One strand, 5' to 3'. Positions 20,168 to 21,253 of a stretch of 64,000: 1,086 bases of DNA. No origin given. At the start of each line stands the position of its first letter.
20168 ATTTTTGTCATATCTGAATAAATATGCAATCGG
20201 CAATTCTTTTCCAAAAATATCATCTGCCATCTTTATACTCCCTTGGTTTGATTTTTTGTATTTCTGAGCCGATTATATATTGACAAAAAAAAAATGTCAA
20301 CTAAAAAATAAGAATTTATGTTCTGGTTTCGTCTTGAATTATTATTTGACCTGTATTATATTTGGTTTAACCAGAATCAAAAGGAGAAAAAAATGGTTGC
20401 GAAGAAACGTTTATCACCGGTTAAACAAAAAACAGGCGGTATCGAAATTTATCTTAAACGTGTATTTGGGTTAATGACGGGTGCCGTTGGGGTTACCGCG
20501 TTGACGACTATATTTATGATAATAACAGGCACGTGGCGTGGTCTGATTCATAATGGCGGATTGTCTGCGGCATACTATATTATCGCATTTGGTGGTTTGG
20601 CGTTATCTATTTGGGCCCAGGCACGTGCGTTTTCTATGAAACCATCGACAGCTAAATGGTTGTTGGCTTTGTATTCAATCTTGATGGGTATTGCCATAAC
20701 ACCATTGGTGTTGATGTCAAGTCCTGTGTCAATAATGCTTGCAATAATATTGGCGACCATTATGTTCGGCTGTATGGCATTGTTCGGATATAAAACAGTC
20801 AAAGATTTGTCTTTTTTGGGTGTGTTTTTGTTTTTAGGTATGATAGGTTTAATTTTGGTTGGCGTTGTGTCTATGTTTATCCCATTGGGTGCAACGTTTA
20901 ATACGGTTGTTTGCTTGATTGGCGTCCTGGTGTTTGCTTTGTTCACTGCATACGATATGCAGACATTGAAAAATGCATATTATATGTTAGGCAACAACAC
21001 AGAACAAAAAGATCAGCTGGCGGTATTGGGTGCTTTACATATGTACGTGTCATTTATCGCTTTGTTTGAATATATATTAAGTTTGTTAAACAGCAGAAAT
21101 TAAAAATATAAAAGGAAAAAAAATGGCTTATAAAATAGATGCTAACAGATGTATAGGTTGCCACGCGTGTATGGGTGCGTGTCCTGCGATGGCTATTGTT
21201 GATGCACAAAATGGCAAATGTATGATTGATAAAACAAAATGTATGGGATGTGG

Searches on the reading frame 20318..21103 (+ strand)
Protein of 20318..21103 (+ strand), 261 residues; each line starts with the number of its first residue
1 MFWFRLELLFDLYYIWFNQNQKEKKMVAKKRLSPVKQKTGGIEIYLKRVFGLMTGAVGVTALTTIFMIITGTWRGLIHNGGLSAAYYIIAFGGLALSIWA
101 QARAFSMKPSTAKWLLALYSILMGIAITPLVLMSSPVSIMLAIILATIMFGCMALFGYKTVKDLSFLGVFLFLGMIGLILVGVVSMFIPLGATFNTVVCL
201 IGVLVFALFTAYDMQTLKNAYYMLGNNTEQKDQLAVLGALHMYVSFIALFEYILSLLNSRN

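Call 80: search_protein_families(library=pfam, proteins=[window:20318-21103:+], max_evalue=0.001)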
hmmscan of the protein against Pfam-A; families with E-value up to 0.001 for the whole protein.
window:20318-21103:+ (261 aa): 1 family
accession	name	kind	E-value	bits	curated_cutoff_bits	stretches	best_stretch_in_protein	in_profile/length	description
PF01027.25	Bax1-I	-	1.7e-40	139.4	34.1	1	45-257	3-207/207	Inhibitor of apoptosis-promoting Bax1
